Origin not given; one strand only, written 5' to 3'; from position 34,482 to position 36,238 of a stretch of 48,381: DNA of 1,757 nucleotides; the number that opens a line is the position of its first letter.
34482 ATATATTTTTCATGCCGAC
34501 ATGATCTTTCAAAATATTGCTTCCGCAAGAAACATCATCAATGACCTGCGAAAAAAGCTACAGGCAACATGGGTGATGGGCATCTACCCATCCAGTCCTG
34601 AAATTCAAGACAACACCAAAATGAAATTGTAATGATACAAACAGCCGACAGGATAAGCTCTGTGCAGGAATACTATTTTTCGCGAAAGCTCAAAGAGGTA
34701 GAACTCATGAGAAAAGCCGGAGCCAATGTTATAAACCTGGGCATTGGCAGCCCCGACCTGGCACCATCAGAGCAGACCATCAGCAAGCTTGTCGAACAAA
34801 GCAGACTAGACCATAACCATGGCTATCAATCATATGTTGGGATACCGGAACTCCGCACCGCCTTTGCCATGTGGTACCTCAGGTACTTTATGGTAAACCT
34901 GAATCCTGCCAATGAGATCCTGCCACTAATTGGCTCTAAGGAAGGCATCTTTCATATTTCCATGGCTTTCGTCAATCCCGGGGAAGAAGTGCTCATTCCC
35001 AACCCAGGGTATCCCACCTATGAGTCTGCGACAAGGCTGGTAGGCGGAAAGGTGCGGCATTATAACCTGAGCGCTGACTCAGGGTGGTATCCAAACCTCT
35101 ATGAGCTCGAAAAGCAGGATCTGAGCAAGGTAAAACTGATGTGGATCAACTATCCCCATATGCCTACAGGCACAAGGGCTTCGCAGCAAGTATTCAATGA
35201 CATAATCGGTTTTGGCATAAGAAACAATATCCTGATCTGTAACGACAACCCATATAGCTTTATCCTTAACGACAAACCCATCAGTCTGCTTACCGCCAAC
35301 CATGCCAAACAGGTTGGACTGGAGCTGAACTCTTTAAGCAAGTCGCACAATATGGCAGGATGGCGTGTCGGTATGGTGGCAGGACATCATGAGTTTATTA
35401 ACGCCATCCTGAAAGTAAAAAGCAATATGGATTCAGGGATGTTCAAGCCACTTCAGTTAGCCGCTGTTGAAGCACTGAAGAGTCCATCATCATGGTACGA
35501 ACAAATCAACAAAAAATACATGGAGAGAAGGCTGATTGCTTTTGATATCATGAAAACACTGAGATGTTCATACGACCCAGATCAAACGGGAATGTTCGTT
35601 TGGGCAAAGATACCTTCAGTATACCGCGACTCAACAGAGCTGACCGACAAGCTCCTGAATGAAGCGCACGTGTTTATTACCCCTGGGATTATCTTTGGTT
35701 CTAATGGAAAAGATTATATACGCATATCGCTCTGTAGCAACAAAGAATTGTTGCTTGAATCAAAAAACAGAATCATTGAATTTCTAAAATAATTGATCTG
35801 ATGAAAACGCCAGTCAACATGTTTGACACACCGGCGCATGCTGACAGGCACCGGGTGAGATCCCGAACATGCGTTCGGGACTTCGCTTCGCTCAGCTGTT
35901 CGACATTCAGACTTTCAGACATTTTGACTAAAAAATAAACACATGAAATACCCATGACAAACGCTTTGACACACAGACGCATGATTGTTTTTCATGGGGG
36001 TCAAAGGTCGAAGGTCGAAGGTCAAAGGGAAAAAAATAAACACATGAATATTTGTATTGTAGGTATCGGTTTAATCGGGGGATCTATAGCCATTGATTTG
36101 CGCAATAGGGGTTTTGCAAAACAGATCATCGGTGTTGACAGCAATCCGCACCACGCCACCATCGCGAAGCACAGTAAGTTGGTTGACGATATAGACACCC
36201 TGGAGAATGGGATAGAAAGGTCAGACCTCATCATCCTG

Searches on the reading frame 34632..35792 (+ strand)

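Call 7: search_protein_families(library=pfam, proteins=[window:34632-35792:+])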
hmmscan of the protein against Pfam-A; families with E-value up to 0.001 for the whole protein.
window:34632-35792:+ (386 aa): 1 family
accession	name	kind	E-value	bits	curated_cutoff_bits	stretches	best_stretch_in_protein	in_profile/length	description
PF00155.27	Aminotran_1_2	-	4.7e-54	184.4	19.7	1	32-372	2-353/361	Aminotransferase class I and II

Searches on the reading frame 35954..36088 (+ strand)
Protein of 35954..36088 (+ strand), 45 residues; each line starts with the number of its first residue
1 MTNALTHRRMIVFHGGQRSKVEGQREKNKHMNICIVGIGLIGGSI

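Call 66: find_homologous_proteins(query=window:35954-36088:+, max_evalue=0.001)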
Query window:35954-36088:+ (45 aa): 1 proteins with E <= 0.001 among 1 candidates.
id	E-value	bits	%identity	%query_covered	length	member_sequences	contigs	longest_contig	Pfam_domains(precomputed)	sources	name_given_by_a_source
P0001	2.0e-7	48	86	64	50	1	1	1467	-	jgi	jgi:hypothetical protein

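Call 68: find_encoding_contigs(protein=P0001, flank=1500, max_places=3)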
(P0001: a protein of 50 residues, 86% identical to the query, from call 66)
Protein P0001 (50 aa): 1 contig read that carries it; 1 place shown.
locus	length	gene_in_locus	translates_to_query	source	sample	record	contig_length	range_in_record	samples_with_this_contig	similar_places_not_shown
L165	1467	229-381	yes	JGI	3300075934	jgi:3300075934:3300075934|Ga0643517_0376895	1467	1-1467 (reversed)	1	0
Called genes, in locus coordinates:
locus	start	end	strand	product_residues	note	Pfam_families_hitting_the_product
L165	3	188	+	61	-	?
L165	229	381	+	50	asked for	-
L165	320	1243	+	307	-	PF08522:BT_3987-like_N, PF14274:BT_3044-like_C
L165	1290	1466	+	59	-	?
